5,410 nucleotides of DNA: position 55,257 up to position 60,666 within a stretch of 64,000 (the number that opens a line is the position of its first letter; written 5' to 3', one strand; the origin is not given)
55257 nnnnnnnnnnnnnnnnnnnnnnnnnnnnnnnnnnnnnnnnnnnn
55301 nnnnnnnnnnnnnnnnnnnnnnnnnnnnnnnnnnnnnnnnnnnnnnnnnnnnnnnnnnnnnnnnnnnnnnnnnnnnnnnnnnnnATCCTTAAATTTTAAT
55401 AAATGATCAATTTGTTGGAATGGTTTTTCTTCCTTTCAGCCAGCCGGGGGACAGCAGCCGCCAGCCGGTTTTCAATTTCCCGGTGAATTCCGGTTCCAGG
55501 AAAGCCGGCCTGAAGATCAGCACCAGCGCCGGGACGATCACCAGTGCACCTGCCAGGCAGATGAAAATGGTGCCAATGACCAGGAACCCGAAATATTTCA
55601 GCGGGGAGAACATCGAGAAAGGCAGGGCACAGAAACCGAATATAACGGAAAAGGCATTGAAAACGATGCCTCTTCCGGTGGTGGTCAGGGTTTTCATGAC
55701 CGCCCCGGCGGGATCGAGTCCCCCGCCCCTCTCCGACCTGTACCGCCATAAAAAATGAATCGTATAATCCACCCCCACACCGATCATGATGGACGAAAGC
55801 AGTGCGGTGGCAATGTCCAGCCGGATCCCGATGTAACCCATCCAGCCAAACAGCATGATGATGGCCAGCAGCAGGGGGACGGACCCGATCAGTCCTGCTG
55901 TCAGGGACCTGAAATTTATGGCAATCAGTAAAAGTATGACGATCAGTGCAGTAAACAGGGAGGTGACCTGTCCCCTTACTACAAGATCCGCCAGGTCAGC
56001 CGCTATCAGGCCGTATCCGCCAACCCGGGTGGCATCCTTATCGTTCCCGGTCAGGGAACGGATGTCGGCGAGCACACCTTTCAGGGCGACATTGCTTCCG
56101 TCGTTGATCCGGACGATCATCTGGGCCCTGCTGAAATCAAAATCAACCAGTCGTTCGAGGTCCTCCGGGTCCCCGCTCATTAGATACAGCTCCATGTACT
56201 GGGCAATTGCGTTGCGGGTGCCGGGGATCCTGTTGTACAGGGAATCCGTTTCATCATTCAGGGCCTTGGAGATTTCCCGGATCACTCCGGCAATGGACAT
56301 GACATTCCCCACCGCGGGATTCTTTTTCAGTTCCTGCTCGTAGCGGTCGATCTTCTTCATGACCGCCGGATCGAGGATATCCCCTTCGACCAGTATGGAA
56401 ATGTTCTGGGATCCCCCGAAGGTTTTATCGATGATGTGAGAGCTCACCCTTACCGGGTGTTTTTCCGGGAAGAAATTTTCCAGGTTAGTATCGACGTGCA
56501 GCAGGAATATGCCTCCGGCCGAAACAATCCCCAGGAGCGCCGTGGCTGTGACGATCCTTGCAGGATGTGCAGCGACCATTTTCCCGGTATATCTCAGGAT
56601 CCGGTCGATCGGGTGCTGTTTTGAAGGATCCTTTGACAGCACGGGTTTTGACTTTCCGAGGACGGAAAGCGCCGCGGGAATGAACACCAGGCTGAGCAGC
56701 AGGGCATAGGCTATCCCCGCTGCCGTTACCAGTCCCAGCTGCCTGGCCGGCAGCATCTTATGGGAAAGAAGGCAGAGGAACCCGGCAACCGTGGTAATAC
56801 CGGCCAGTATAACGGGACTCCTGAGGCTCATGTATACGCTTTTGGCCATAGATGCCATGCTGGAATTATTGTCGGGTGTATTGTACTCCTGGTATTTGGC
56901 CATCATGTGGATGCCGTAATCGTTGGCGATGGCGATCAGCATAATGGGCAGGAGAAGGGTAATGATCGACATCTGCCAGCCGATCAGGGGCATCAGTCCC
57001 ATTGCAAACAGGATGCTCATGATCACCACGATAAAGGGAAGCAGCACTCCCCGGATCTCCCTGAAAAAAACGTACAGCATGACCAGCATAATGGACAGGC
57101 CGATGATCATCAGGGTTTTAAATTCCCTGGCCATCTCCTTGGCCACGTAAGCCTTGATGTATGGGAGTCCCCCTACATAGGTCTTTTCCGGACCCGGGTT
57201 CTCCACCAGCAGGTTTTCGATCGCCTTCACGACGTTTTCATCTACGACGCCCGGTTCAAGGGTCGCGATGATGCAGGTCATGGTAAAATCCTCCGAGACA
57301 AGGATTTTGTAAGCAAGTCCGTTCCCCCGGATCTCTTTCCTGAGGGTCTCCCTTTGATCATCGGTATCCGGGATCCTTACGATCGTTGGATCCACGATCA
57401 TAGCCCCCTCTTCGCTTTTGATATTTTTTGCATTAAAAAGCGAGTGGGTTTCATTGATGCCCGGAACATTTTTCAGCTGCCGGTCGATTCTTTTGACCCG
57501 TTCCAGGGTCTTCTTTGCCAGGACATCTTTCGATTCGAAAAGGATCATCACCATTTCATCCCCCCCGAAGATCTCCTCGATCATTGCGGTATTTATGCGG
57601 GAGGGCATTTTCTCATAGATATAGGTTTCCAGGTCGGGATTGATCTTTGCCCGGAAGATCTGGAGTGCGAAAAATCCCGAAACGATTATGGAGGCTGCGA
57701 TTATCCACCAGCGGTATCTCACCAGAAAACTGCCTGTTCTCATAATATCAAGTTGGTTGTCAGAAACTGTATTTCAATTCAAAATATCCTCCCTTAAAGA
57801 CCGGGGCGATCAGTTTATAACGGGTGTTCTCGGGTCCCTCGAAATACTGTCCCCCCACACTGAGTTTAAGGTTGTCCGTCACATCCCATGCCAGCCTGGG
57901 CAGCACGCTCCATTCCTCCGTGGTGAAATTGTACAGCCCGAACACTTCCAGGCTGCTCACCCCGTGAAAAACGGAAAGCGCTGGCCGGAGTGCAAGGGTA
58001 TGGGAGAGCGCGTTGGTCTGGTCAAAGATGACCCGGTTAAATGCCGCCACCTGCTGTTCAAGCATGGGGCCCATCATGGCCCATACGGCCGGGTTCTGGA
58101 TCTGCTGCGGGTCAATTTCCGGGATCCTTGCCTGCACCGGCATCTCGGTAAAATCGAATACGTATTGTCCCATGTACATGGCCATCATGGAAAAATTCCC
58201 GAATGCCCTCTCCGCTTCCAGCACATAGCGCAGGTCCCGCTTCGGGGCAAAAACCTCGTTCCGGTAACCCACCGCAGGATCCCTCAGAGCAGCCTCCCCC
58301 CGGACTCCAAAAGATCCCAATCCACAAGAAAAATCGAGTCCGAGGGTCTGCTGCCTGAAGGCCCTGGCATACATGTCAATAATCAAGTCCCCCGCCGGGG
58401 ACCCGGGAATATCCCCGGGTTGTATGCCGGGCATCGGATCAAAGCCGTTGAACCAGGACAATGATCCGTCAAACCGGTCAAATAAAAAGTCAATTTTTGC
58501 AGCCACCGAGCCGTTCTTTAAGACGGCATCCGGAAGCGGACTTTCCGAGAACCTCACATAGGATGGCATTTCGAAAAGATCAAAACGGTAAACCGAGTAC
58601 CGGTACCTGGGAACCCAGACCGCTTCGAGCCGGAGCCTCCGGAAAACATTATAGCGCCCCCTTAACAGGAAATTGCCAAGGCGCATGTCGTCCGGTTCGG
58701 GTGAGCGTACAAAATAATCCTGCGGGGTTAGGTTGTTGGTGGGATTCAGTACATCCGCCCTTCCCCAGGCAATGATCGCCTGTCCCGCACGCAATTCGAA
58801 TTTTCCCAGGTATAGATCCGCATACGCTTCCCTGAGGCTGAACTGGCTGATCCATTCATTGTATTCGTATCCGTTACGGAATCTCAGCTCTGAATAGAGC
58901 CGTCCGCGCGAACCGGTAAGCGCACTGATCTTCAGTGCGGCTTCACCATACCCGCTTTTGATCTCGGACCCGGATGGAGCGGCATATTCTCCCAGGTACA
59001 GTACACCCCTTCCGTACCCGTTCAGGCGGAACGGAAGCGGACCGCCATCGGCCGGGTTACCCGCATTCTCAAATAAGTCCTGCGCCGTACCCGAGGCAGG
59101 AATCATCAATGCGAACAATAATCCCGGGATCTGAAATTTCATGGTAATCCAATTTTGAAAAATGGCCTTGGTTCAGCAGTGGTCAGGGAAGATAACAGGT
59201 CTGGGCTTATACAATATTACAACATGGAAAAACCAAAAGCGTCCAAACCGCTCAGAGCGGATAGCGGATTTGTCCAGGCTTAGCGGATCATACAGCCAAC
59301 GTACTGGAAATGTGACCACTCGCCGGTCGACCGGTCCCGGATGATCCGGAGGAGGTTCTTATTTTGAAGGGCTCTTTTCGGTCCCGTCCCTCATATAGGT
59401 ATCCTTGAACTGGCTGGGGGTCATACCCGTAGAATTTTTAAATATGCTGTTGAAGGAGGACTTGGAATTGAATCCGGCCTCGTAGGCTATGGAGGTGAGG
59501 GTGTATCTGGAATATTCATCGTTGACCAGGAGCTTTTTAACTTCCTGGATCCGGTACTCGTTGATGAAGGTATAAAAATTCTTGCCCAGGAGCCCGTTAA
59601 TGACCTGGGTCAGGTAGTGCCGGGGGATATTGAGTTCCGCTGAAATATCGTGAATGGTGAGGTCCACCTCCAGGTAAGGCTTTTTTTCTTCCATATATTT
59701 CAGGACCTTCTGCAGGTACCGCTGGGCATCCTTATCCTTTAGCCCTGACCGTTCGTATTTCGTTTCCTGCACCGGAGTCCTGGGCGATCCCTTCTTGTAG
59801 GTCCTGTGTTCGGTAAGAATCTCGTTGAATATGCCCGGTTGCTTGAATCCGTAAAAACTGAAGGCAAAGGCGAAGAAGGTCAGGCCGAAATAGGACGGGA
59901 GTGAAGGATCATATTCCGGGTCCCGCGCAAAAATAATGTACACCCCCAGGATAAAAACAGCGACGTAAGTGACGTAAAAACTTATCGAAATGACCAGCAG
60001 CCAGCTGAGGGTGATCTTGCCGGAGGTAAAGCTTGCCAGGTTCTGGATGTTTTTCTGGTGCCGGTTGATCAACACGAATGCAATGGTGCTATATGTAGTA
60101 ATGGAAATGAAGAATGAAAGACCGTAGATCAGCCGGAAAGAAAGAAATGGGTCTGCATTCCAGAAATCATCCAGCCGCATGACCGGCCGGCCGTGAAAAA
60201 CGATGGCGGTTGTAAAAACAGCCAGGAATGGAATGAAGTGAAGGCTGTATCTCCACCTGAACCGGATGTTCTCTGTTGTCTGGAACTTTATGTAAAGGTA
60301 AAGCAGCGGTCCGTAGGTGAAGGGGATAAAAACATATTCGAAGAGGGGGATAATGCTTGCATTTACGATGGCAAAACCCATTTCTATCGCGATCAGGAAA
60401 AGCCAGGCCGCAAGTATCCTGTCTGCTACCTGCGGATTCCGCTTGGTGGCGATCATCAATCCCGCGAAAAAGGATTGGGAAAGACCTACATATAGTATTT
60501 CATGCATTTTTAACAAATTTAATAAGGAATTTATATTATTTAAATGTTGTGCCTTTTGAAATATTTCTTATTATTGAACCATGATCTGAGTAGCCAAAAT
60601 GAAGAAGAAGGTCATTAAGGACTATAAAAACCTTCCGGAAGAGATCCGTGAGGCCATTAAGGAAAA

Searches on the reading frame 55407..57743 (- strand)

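Call 95: search_protein_families(library=pfam, proteins=[window:55407-57743:-], max_evalue=0.00001)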
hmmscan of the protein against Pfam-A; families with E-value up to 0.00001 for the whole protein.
window:55407-57743:- (778 aa): 1 family
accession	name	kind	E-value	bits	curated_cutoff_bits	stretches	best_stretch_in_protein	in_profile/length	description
PF03176.21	MMPL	-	1.3e-53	182.6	20.5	2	49-395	15-331/333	MMPL family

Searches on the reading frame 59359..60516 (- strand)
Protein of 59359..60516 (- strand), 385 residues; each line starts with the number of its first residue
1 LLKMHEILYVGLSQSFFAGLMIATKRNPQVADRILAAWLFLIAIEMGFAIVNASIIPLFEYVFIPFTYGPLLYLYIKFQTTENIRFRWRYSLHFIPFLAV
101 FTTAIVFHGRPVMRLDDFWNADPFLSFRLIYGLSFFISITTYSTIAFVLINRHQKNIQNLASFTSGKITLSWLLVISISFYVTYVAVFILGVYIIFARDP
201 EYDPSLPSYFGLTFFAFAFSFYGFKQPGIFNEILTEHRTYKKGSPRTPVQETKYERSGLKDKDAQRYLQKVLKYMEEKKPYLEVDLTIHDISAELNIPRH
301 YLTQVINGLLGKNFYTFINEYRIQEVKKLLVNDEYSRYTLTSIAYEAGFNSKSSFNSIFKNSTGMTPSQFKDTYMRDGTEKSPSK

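Call 95: search_protein_families(library=pfam, proteins=[window:59359-60516:-], max_evalue=0.00001)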
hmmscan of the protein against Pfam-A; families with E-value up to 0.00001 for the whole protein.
window:59359-60516:- (385 aa): 2 families
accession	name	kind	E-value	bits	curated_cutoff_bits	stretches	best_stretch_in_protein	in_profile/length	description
PF12833.13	HTH_18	-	4.5e-18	65.7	33.6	1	292-371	2-78/80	Helix-turn-helix domain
PF00165.29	HTH_AraC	-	7.1e-10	39.2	26.6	1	337-370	8-40/42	Bacterial regulatory helix-turn-helix proteins, AraC family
